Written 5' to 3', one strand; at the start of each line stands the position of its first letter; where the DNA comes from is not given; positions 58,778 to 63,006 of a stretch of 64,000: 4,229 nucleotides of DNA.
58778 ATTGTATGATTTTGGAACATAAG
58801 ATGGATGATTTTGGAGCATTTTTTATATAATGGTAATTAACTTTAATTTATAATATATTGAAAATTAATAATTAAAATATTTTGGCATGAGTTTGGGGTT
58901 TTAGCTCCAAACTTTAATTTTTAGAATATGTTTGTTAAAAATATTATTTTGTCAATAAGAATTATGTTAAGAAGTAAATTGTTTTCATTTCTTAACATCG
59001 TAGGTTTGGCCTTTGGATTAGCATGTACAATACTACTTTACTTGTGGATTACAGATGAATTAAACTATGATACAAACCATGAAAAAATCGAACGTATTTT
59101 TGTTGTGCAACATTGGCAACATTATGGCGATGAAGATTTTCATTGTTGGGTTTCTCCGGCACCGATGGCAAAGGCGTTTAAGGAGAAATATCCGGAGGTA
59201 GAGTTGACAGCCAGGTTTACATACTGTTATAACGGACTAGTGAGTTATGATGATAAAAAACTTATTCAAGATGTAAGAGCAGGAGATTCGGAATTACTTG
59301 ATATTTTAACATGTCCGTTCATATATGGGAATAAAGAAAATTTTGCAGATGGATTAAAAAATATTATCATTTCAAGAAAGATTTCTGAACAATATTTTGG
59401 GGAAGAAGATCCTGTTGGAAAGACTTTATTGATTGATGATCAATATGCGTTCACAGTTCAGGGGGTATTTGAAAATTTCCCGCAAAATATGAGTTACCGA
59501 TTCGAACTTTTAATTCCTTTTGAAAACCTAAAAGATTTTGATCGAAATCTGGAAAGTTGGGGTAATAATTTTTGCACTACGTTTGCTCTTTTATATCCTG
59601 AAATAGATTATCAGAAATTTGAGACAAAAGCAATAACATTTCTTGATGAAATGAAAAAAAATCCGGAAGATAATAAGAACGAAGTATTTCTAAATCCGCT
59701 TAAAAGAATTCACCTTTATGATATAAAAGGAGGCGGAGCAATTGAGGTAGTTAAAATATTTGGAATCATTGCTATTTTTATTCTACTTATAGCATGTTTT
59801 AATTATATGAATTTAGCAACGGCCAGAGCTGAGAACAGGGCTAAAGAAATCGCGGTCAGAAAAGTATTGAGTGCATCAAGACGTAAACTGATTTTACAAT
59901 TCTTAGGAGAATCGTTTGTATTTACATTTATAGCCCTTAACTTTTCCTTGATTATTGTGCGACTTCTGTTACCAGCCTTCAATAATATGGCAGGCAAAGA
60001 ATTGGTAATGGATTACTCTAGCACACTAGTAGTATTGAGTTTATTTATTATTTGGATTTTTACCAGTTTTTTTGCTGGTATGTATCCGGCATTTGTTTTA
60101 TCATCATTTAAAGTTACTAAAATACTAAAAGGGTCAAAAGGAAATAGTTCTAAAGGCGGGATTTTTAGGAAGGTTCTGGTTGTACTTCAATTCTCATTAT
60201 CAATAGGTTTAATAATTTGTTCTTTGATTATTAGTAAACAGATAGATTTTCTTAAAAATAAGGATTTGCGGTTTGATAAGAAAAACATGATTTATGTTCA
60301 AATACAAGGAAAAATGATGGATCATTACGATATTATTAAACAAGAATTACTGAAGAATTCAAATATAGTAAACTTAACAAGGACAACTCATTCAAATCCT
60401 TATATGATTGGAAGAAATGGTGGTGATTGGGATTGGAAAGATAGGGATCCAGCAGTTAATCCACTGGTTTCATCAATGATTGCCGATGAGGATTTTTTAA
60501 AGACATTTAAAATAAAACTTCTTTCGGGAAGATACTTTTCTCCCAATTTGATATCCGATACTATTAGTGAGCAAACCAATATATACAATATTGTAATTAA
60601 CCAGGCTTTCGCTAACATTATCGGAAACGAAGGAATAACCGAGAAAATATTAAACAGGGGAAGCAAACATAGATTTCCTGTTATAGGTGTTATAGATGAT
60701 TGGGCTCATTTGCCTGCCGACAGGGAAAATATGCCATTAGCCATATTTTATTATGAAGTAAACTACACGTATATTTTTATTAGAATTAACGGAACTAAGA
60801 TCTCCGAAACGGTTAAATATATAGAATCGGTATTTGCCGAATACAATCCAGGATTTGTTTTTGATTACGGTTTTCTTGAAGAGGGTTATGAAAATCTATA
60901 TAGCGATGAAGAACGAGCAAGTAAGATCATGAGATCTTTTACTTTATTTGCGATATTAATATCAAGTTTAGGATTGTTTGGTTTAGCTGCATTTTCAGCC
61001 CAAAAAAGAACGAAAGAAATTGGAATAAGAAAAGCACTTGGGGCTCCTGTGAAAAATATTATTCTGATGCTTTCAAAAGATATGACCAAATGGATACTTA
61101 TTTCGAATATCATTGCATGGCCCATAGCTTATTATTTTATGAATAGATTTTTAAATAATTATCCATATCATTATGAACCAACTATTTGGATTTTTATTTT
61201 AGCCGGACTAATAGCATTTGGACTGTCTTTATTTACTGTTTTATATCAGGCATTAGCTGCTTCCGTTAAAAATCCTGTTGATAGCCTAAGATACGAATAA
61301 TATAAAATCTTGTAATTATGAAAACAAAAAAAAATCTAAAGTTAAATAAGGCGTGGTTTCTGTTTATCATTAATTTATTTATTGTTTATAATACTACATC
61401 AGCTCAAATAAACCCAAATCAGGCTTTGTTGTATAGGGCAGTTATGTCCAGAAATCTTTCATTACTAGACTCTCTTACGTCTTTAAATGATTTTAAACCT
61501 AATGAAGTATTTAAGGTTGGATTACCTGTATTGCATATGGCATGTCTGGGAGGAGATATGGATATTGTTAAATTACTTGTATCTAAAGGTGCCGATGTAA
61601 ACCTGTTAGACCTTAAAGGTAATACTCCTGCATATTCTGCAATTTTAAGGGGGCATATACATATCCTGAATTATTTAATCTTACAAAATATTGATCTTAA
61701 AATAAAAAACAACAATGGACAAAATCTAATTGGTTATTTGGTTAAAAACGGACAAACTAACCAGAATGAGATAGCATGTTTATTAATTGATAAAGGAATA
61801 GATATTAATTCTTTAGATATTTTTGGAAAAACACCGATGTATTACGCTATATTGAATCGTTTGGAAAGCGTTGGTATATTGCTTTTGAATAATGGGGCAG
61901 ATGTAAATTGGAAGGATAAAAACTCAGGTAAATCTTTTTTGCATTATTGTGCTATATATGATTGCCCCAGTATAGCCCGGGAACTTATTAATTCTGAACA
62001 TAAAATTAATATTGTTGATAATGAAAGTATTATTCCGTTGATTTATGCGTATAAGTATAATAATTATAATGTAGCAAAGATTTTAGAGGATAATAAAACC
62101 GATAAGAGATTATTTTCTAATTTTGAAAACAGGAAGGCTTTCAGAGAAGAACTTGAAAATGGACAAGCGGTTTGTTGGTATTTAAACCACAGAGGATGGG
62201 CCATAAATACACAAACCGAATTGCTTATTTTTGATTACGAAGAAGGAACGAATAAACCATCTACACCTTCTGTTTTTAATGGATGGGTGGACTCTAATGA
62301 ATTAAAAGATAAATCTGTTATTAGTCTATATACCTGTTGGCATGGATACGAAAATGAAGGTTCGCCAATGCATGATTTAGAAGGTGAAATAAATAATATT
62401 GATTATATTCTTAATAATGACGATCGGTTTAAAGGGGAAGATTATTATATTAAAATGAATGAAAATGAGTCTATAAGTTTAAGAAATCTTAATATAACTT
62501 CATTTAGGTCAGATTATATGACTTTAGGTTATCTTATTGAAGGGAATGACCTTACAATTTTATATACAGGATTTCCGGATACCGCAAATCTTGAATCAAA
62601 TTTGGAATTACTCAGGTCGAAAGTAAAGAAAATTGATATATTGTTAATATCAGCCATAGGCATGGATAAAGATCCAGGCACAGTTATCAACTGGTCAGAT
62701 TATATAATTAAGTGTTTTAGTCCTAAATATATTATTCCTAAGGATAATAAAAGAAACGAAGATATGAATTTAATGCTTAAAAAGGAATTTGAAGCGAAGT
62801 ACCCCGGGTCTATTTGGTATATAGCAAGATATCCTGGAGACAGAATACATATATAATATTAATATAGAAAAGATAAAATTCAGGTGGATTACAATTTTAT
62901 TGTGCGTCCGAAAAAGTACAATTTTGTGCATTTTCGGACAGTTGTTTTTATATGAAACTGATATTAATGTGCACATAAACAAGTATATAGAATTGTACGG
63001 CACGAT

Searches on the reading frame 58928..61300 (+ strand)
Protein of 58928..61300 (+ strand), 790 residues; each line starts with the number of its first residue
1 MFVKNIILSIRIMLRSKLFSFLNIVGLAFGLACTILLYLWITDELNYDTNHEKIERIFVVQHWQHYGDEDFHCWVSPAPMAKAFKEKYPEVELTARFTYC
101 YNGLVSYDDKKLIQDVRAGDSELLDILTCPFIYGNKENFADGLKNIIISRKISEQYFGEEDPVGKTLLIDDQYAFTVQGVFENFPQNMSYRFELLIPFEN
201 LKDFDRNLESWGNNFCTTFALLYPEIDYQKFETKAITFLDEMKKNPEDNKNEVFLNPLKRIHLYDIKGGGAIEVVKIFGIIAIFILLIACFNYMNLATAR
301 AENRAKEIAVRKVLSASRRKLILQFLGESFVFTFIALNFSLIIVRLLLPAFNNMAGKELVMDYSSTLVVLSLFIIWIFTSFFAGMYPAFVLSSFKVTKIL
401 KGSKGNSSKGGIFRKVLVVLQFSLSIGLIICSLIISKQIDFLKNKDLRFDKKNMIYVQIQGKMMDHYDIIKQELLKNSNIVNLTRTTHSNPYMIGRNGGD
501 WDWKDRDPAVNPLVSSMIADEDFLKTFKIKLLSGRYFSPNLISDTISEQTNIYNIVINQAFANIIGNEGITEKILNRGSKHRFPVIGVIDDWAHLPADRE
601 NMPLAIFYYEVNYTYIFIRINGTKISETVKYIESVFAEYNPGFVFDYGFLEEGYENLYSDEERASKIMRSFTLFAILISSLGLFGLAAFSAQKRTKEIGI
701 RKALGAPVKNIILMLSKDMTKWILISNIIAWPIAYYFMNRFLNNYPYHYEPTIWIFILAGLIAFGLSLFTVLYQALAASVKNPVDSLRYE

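Call 100: search_protein_families(library=pfam, proteins=[window:58928-61300:+], max_evalue=0.00001)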
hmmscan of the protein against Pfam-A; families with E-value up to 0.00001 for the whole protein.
window:58928-61300:+ (790 aa): 2 families
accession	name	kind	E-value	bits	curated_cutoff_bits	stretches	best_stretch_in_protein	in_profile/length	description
PF12704.14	MacB_PCD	-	1.8e-26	94.1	27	1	20-226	1-195/207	MacB-like periplasmic core domain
PF02687.27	FtsX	-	3.7e-21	75.8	25.5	2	670-783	2-120/120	FtsX-like permease C-terminal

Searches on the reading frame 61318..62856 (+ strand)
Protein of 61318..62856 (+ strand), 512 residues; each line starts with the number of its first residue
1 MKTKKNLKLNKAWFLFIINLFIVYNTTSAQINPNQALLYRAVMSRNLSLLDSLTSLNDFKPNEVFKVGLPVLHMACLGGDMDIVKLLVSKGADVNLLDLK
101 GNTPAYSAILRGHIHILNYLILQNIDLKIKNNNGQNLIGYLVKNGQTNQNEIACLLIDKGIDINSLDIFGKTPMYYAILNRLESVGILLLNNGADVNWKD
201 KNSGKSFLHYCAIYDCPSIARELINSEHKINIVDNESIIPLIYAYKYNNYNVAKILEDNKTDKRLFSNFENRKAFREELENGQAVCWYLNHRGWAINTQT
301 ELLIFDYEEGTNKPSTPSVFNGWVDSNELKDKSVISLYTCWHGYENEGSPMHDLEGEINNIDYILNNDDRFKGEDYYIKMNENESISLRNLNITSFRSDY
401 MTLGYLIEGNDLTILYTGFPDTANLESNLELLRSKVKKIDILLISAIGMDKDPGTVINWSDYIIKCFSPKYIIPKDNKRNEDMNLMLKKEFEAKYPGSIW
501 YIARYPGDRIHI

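Call 100: search_protein_families(library=pfam, proteins=[window:61318-62856:+], max_evalue=0.00001)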
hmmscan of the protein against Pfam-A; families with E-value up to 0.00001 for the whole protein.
window:61318-62856:+ (512 aa): 5 families
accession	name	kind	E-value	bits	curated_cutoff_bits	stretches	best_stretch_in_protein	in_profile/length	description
PF12796.13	Ank_2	-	4.7e-30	104.4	27.3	3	38-131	1-90/90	Ankyrin repeats (3 copies)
PF13637.12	Ank_4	-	7.6e-26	90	22.7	1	72-121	1-50/50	Ankyrin repeats (many copies)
PF00023.36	Ank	-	3.2e-24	84.1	21.1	1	71-98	5-32/33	Ankyrin repeat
PF13606.12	Ank_3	-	1.5e-20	71.2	22.3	0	68-95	2-29/30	Ankyrin repeat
PF13857.12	Ank_5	-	7.3e-14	52.2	27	0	87-137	1-52/56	Ankyrin repeats (many copies)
